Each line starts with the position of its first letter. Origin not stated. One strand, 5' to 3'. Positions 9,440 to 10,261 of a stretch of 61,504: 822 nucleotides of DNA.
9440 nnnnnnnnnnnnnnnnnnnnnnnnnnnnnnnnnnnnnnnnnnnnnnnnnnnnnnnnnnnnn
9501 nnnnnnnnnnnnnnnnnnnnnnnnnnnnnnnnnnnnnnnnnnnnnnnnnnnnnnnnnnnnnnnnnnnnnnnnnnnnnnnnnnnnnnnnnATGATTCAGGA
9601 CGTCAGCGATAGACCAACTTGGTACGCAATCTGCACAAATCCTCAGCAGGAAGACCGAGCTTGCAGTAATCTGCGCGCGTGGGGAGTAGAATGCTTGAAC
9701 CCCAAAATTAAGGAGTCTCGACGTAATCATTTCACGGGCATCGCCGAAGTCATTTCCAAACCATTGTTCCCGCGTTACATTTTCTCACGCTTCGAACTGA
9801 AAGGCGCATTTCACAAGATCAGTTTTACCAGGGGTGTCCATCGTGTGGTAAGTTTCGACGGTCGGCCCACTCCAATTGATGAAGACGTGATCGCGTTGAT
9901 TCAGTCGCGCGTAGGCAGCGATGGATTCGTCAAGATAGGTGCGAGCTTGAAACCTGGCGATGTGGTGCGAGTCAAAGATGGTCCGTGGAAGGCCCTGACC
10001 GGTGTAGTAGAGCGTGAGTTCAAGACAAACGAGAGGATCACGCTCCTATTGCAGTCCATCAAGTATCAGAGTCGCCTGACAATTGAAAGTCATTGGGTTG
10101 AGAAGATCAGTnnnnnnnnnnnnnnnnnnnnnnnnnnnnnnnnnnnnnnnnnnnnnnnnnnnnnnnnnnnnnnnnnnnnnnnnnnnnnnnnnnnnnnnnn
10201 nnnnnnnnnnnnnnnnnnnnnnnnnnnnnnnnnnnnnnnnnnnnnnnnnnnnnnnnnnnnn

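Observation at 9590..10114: Cluster-situated NusG paralog directly upstream of a ~37 kb megasynthase gene block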

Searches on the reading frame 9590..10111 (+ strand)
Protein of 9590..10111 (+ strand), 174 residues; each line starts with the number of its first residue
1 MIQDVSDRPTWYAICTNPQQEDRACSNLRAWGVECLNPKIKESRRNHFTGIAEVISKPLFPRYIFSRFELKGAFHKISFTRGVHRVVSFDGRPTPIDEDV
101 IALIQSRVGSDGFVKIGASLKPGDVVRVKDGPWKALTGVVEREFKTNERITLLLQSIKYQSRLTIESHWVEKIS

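Call 4: search_protein_families(library=pfam, proteins=[window:9590-10111:+], max_evalue=0.1)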
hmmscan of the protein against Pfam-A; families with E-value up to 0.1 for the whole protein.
window:9590-10111:+ (174 aa): 4 families
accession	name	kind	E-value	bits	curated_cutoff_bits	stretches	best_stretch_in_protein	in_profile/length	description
PF02357.24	NusG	-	4.2e-14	53.3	22.2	1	10-104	2-92/93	Transcription termination factor nusG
PF00467.35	KOW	-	0.041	14.2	22.3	1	122-142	1-21/32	KOW motif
PF23284.2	KOW2_Spt5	-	0.046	14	28.9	1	122-172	1-49/50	Transcription elongation factor SPT5, second KOW domain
PF23291.1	KOW4_SPT5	-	0.05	14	27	1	118-141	7-30/55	Transcription elongation factor SPT5, fourth KOW domain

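Call 5: search_protein_families(library=ncbifam, proteins=[window:9590-10111:+], max_evalue=0.1)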
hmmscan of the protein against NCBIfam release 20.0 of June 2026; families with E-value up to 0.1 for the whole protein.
window:9590-10111:+ (174 aa): 6 families
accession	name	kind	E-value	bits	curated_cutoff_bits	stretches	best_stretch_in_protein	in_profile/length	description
TIGR01955.1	RfaH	equivalog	1.8e-28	99.5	144.5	1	11-168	1-156/159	transcription/translation regulatory transformer protein RfaH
NF006534.0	PRK09014.1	equivalog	7.2e-20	71.5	124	1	10-168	3-157/162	transcription/translation regulatory transformer protein RfaH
NF033644.1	antiterm_UpxY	subfamily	7.3e-15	55.3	100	1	11-165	1-159/164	UpxY family transcription antiterminator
NF033641.1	antiterm_LoaP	exception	6e-13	49.2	125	1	11-168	1-162/166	antiterminator LoaP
TIGR00922.1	nusG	equivalog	9.7e-12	45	135.7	1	11-173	1-172/172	transcription termination/antitermination protein NusG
TIGR01956.2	NusG_myco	equivalog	0.091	12.4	150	0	118-155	184-221/239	transcription termination/antitermination protein NusG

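Call 8: find_homologous_proteins(query=window:9590-10111:+, max_evalue=0.001)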
Query window:9590-10111:+ (174 aa): 152 proteins with E <= 0.001 among 222 candidates; the best 120 are listed.
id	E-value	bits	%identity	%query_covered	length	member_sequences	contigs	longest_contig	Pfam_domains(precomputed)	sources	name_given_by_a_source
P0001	2.4e-107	374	94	100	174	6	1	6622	PF02357.25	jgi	jgi:transcriptional antiterminator RfaH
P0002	4.6e-89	315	78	100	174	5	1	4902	PF02357.25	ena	-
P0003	4.9e-81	288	70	99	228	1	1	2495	PF02357.25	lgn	-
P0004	2.4e-80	286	74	97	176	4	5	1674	PF02357.25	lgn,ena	-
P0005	3.5e-79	282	73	97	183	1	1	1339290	PF02357.25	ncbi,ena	-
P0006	5.9e-79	282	71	99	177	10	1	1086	PF02357.25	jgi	jgi:transcriptional antiterminator RfaH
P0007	6.5e-79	282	69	99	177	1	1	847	PF02357.25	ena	-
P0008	1.1e-78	281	67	99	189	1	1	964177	PF02357.25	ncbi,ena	-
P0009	1.4e-78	280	71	99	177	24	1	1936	PF02357.25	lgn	-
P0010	1.9e-78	280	70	99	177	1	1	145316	PF02357.25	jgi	jgi:transcriptional antiterminator RfaH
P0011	1.3e-77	277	70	98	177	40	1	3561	PF02357.25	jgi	-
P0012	1.3e-77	277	69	99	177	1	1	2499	PF02357.25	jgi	-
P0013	7.6e-77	275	68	99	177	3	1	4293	PF02357.25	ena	-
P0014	9.4e-77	275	69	99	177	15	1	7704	PF02357.25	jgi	-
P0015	2.3e-76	273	68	99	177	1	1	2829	PF02357.25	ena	-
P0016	3.1e-76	273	68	99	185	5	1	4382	PF02357.25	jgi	-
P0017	7.9e-76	272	68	99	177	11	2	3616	PF02357.25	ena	-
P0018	8.9e-76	271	68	98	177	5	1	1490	PF02357.25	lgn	-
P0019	1.2e-75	271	66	99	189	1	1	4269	PF02357.25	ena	-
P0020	1.6e-75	271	70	98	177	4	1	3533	PF02357.25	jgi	-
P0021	1.6e-74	267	69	98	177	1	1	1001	PF02357.25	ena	-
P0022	4.2e-74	266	66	99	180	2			PF02357.25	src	-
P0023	1.0e-73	265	68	99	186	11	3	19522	PF02357.25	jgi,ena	-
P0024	3.5e-73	263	66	100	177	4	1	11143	PF02357.25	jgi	jgi:transcriptional antiterminator RfaH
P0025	5.1e-72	259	64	100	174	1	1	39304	PF02357.25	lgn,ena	-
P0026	6.7e-72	259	61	99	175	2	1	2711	PF02357.25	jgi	jgi:transcriptional antiterminator RfaH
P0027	1.6e-71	258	62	99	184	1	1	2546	PF02357.25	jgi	jgi:transcriptional antiterminator RfaH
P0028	3.6e-70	253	60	99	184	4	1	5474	PF02357.25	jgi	-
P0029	8.3e-70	252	62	99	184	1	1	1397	PF02357.25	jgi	jgi:transcriptional antiterminator RfaH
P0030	7.6e-69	249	64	98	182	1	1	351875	PF02357.25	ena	-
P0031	1.2e-68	248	60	99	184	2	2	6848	PF02357.25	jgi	jgi:transcriptional antiterminator RfaH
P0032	1.7e-68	248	62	99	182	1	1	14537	PF02357.25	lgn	-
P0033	1.8e-68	248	64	95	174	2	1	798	PF02357.25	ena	-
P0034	2.3e-68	247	63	95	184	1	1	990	PF02357.25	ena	-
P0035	1.1e-67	245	61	99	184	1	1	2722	PF02357.25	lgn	-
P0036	1.8e-67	244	61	99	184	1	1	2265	PF02357.25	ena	-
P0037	2.2e-67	244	60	99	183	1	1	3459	PF02357.25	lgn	-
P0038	2.8e-67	244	61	99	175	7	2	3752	PF02357.25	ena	-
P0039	5.9e-67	243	60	99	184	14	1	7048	PF02357.25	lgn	-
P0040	1.6e-66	241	60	99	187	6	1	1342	PF02357.25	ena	-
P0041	3.6e-66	240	60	98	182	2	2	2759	PF02357.25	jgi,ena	-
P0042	1.1e-65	238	59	99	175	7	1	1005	PF02357.25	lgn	-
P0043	2.7e-65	237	58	99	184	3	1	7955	PF02357.25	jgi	jgi:transcriptional antiterminator RfaH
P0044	8.8e-65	236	60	99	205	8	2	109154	PF02357.25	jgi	jgi:transcriptional antiterminator RfaH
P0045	3.0e-64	234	58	99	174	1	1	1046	PF02357.25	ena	-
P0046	3.2e-64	234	60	95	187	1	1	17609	PF02357.25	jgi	jgi:transcriptional antiterminator RfaH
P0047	5.6e-64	233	61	97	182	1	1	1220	PF02357.25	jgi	-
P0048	1.1e-63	232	58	98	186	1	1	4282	PF02357.25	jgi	jgi:transcriptional antiterminator RfaH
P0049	1.1e-62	229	58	99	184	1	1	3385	PF02357.25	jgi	jgi:transcriptional antiterminator RfaH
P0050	2.3e-62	228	59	97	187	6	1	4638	PF02357.25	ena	-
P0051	5.4e-62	226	58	99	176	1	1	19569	PF02357.25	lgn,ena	-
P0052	1.8e-60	222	60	99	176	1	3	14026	PF02357.25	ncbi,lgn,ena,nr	ncbi:MAG: hypothetical protein DMF64_21865 [Acidobacteria bacterium]|nr:MAG: hypothetical protein DM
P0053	2.5e-60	221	60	98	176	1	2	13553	PF02357.25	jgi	-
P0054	3.0e-56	208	55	98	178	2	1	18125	PF02357.25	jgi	jgi:transcriptional antiterminator RfaH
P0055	4.2e-56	207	55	97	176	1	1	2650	PF02357.25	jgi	jgi:transcription elongation factor/antiterminator RfaH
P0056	6.4e-55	203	54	96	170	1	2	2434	PF02357.25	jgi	jgi:transcription elongation factor/antiterminator RfaH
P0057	4.6e-54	201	56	95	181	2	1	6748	PF02357.25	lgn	-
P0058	1.1e-53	199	51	97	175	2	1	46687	PF02357.25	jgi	jgi:transcriptional antiterminator RfaH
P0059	2.5e-53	198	53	98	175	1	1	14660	PF02357.25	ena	-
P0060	5.8e-53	197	52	97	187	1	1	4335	PF02357.25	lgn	-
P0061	7.0e-53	197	52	98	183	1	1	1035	PF02357.25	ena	-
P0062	7.7e-53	197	54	96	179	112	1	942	PF02357.25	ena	-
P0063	1.3e-52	196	53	99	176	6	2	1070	PF02357.25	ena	-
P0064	1.8e-52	195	53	99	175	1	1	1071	PF02357.25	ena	-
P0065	2.3e-52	195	51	97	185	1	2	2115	PF02357.25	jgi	jgi:transcriptional antiterminator RfaH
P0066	2.9e-52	195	55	99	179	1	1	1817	PF02357.25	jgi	jgi:transcription elongation factor/antiterminator RfaH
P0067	7.6e-52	193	51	98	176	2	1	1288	PF02357.25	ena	-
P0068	1.1e-51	193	51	95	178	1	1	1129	PF02357.25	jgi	jgi:transcriptional antiterminator RfaH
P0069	1.3e-51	193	51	97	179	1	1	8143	PF02357.25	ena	-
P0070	1.8e-51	192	51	97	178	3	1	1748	PF02357.25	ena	-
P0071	2.0e-51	192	51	98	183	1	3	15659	PF02357.25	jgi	jgi:transcriptional antiterminator RfaH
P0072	2.1e-51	192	53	98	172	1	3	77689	PF02357.25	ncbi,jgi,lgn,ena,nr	ncbi:MAG TPA: transcription termination/antitermination NusG family protein [Pyrinomonadaceae bacter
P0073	2.1e-51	192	52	97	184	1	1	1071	PF02357.25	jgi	-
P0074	2.3e-51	192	51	99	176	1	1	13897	PF02357.25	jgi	jgi:transcriptional antiterminator RfaH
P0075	2.5e-51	192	53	97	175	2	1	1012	PF02357.25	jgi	-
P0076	2.6e-51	192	52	97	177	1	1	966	PF02357.25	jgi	jgi:transcriptional antiterminator RfaH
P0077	2.8e-51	192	53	98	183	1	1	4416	PF02357.25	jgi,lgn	jgi:transcriptional antiterminator RfaH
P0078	3.0e-51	192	53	95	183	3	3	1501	PF02357.25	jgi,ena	-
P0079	3.8e-51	191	52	97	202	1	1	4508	PF02357.25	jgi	jgi:transcriptional antiterminator RfaH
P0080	4.7e-51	191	51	98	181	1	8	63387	PF02357.25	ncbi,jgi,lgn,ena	-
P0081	4.7e-51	191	50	99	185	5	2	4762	PF02357.25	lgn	-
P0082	5.1e-51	191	52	93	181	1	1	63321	PF02357.25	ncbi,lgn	-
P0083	5.5e-51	191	50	98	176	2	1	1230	PF02357.25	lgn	-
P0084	6.3e-51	190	50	97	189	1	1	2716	PF02357.25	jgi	jgi:transcription antitermination factor NusG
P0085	8.0e-51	190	53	99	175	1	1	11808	PF02357.25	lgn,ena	-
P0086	8.2e-51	190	52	99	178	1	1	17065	PF02357.25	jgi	jgi:transcription elongation factor/antiterminator RfaH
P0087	8.2e-51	190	53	97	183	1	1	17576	PF02357.25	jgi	jgi:transcription elongation factor/antiterminator RfaH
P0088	1.1e-50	190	50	98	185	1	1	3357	PF02357.25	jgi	jgi:transcriptional antiterminator RfaH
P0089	1.5e-50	189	51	97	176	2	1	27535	PF02357.25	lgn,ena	-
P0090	1.9e-50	189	51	99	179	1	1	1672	PF02357.25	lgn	-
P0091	2.9e-50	188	53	99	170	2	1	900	PF02357.25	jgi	-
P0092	3.1e-50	188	52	97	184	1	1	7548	PF02357.25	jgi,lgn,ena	-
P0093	4.2e-50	188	53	99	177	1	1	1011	PF02357.25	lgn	-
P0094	4.9e-50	188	51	97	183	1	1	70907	PF02357.25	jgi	jgi:transcriptional antiterminator RfaH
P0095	6.4e-50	187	49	98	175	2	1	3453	PF02357.25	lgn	-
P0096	1.2e-49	186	52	99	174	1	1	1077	PF02357.25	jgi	jgi:transcriptional antiterminator RfaH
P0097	1.5e-49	186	50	97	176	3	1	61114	PF02357.25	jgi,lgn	jgi:transcriptional antiterminator RfaH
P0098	1.6e-49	186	52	94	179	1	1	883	PF02357.25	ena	-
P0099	1.7e-49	186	55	88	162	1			PF02357.25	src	-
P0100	2.5e-49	185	52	95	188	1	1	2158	PF02357.25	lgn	-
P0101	3.0e-49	185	51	93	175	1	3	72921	PF02357.25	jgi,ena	-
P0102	3.4e-49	185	52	95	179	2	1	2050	PF02357.25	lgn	-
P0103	6.6e-49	184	51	97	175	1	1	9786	PF02357.25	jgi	jgi:transcriptional antiterminator RfaH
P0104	9.8e-49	183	52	94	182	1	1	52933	PF02357.25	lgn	-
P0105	1.2e-48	183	50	99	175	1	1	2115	PF02357.25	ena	-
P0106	2.2e-48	182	50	97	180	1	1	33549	PF02357.25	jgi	jgi:transcription elongation factor/antiterminator RfaH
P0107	2.2e-48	182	51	98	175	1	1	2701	PF02357.25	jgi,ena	-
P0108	2.4e-48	182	51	99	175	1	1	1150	PF02357.25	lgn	-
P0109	2.5e-48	182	50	97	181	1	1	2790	PF02357.25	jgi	jgi:transcriptional antiterminator RfaH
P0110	2.8e-48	182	51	97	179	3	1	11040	PF02357.25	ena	-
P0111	3.3e-48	182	51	97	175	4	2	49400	PF02357.25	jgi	jgi:transcriptional antiterminator RfaH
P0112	5.0e-48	181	48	98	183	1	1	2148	PF02357.25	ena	-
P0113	6.7e-48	181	51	98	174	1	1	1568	PF02357.25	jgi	jgi:transcription elongation factor/antiterminator RfaH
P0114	1.8e-47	179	50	99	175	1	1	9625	PF02357.25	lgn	-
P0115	2.1e-47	179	49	98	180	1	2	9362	PF02357.25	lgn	-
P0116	2.3e-47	179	49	98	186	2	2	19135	PF02357.25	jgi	jgi:transcriptional antiterminator RfaH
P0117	4.0e-47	178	51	93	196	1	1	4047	PF02357.25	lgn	-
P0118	4.5e-47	178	49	98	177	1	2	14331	PF02357.25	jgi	jgi:transcriptional antiterminator RfaH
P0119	5.1e-47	178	49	98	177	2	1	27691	PF02357.25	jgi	jgi:transcriptional antiterminator RfaH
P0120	5.8e-47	178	49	98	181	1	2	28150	PF02357.25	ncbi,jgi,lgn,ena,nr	ncbi:MAG TPA: transcription termination/antitermination NusG family protein [Pyrinomonadaceae bacter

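Call 10: find_encoding_contigs(protein=P0005, flank=10000, max_places=2)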
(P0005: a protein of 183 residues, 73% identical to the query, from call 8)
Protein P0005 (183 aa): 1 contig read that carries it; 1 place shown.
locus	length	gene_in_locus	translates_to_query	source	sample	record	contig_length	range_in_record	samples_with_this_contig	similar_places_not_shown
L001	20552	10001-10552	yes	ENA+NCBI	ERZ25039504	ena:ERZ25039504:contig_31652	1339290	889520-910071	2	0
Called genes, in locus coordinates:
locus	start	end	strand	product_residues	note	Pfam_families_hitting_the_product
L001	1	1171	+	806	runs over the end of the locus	PF13802:Gal_mutarotas_2, PF01055:Glyco_hydro_31_2nd, PF21365:Glyco_hydro_31_3rd, PF17137:DUF5110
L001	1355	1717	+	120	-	PF07589:PEP_exosort_dom (faint)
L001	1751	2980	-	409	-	PF26549:Tricorn_N (faint), PF26550:Tricorn_2nd (faint)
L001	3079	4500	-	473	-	PF14371:DUF4412 (faint)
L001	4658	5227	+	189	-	PF07638:Sigma70_ECF, PF08281:Sigma70_r4_2, PF04545:Sigma70_r4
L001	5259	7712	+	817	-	PF00069:Pkinase, PF07714:PK_Tyr_Ser-Thr, PF03109:ABC1, PF00515:TPR_1 (faint), PF07719:TPR_2 (faint), PF13424:TPR_12 (faint), PF13181:TPR_8 (faint), PF13374:TPR_10 (faint)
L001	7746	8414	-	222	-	PF00775:Dioxygenase_C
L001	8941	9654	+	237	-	PF00027:cNMP_binding, PF13545:HTH_Crp_2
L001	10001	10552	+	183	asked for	PF02357:NusG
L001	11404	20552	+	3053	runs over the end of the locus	PF00501:AMP-binding, PF23024:AMP-dom_DIP2-like, PF00550:PP-binding, PF00668:Condensation, PF00501:AMP-binding, PF13193:AMP-binding_C, PF00550:PP-binding, PF00668:Condensation, +4 more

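Call 11: find_encoding_contigs(protein=P0008, flank=10000, max_places=2)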
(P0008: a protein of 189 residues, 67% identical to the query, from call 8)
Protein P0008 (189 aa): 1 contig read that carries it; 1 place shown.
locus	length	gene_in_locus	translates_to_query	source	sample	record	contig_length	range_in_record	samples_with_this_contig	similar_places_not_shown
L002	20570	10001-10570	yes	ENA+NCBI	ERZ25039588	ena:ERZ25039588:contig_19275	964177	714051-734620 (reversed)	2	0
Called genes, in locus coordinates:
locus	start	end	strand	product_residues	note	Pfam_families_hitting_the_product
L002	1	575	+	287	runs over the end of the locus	PF03543:Peptidase_C58 (faint)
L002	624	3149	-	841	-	PF12704:MacB_PCD, PF02687:FtsX, PF12704:MacB_PCD, PF02687:FtsX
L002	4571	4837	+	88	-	PF01527:HTH_Tnp_1, PF13384:HTH_23 (faint)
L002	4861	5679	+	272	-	PF13276:HTH_21 (weak), PF00665:rve, PF13683:rve_3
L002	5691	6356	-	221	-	PF00158:Sigma54_activat, PF01078:Mg_chelatase (faint), PF14532:Sigma54_activ_2, PF00004:AAA, PF07728:AAA_5, PF25601:AAA_lid_14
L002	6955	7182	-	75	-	PF13333:rve_2, PF13683:rve_3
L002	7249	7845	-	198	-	PF13276:HTH_21, PF00665:rve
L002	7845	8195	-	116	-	PF01527:HTH_Tnp_1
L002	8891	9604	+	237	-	PF00027:cNMP_binding, PF13545:HTH_Crp_2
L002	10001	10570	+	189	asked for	PF02357:NusG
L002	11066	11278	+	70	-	-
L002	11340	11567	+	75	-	-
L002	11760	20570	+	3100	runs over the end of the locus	PF00501:AMP-binding, PF00550:PP-binding, PF00668:Condensation, PF00501:AMP-binding, PF13193:AMP-binding_C, PF00550:PP-binding, PF00668:Condensation, PF00501:AMP-binding, +4 more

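Call 12: find_encoding_contigs(protein=P0030, flank=10000, max_places=2)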
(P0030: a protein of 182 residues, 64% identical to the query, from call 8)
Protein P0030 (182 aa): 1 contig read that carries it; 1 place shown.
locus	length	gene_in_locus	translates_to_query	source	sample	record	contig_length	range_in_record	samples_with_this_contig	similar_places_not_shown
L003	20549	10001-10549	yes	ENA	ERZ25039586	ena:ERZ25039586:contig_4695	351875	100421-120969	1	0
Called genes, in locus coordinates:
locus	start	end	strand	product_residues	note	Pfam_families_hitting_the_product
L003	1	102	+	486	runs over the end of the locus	PF00668:Condensation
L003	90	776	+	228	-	PF13522:GATase_6, PF13537:GATase_7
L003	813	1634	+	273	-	PF05721:PhyH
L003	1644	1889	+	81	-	-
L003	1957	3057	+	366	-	-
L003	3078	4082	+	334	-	PF00487:FA_desaturase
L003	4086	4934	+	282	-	-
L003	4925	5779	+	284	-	-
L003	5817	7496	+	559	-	PF00664:ABC_membrane, PF00005:ABC_tran, PF02463:SMC_N (faint), PF13304:AAA_21 (faint)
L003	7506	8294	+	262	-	PF00975:Thioesterase, PF12697:Abhydrolase_6 (weak)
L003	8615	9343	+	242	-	PF00027:cNMP_binding (weak), PF13545:HTH_Crp_2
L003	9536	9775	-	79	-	-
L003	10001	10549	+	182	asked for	PF02357:NusG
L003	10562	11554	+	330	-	PF02729:OTCace_N, PF00185:OTCace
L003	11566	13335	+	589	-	PF02543:Carbam_trans_N, PF16861:Carbam_trans_C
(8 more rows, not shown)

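Call 13: find_encoding_contigs(protein=P0044, flank=10000, max_places=2)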
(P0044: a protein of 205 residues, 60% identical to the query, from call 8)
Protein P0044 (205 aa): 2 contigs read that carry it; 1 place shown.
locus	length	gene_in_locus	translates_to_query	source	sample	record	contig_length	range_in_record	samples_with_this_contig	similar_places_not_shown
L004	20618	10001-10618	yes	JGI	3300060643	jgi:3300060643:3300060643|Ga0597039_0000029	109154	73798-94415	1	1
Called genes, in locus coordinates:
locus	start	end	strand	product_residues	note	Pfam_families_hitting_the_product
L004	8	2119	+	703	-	-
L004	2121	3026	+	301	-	PF13646:HEAT_2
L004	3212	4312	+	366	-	-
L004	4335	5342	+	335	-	PF00487:FA_desaturase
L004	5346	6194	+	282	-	-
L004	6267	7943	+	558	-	PF00664:ABC_membrane, PF00005:ABC_tran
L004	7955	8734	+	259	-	PF00975:Thioesterase, PF12697:Abhydrolase_6 (weak)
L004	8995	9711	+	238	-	PF00027:cNMP_binding, PF13545:HTH_Crp_2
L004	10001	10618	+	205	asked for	PF02357:NusG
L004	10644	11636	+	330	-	PF02729:OTCace_N, PF00185:OTCace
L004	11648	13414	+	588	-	PF02543:Carbam_trans_N, PF16861:Carbam_trans_C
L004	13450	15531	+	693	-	-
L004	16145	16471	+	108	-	-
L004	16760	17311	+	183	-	PF00589:Phage_integrase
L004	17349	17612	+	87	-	PF00589:Phage_integrase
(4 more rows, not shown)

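Call 14: find_encoding_contigs(protein=P0072, flank=10000, max_places=2)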
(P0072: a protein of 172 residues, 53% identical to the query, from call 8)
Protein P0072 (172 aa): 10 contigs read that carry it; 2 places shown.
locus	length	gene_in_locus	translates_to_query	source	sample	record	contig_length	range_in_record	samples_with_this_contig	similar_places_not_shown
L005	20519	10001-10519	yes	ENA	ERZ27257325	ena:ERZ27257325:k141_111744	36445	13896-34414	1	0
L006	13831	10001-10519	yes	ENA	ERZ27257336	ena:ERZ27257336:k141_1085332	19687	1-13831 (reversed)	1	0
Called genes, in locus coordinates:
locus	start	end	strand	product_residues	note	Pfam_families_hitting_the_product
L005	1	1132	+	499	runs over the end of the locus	PF00890:FAD_binding_2 (faint), PF01266:DAO (faint), PF01494:FAD_binding_3, PF04820:Trp_halogenase, PF07992:Pyr_redox_2 (faint), PF12831:FAD_oxidored, PF13450:NAD_binding_8 (faint), PF04820:Trp_halogenase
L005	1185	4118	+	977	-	PF00501:AMP-binding, PF13193:AMP-binding_C (faint), PF00550:PP-binding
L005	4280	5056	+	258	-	PF22624:AASDHPPT_N, PF01648:ACPS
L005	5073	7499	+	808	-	PF12704:MacB_PCD, PF02687:FtsX, PF12704:MacB_PCD, PF02687:FtsX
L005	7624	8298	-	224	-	-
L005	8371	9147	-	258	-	PF00975:Thioesterase, PF12697:Abhydrolase_6 (weak)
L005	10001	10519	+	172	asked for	PF02357:NusG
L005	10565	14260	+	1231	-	PF00501:AMP-binding, PF23024:AMP-dom_DIP2-like, PF23297:ACP_SdgA_C, PF00550:PP-binding, PF00668:Condensation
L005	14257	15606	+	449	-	PF11805:DUF3326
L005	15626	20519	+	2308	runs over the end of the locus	?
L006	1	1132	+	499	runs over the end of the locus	PF00890:FAD_binding_2 (faint), PF01266:DAO (faint), PF01494:FAD_binding_3, PF04820:Trp_halogenase, PF07992:Pyr_redox_2 (faint), PF12831:FAD_oxidored, PF04820:Trp_halogenase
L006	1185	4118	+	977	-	PF00501:AMP-binding, PF13193:AMP-binding_C (faint), PF00550:PP-binding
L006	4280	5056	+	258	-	PF22624:AASDHPPT_N, PF01648:ACPS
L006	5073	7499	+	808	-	PF12704:MacB_PCD, PF02687:FtsX, PF12704:MacB_PCD, PF02687:FtsX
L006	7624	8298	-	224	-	-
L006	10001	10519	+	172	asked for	PF02357:NusG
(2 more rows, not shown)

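Call 15: find_encoding_contigs(protein=P0080, flank=10000, max_places=2)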
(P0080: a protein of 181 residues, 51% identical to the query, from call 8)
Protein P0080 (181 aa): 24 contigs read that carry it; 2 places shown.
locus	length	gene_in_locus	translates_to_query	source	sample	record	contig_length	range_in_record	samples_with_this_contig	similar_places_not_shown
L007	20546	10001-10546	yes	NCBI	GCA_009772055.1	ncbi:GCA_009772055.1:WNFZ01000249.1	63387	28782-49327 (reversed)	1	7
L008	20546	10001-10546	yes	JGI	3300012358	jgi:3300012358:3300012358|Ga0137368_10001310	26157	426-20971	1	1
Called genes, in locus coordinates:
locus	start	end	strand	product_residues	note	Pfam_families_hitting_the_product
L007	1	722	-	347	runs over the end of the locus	PF14100:DUF6807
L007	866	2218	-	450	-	PF01408:GFO_IDH_MocA, PF22725:GFO_IDH_MocA_C3 (faint)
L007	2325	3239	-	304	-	PF20434:BD-FAE, PF07859:Abhydrolase_3, PF00326:Peptidase_S9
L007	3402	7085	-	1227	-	PF13620:CarboxypepD_reg, PF13715:CarbopepD_reg_2 (weak), PF22904:NOMO1-like_2nd (faint), PF25183:OMP_b-brl_4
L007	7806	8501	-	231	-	-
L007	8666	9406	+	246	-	-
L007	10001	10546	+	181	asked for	PF02357:NusG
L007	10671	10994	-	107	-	-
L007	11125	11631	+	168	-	-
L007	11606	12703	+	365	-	PF01078:Mg_chelatase (faint), PF00158:Sigma54_activat, PF14532:Sigma54_activ_2, PF25601:AAA_lid_14, PF02954:HTH_8 (weak)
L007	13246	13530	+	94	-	-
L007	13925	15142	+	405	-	-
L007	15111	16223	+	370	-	PF04055:Radical_SAM, PF13353:Fer4_12 (weak)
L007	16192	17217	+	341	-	PF01075:Glyco_transf_9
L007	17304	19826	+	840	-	PF12704:MacB_PCD, PF02687:FtsX, PF12704:MacB_PCD, PF02687:FtsX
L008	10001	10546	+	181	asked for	PF02357:NusG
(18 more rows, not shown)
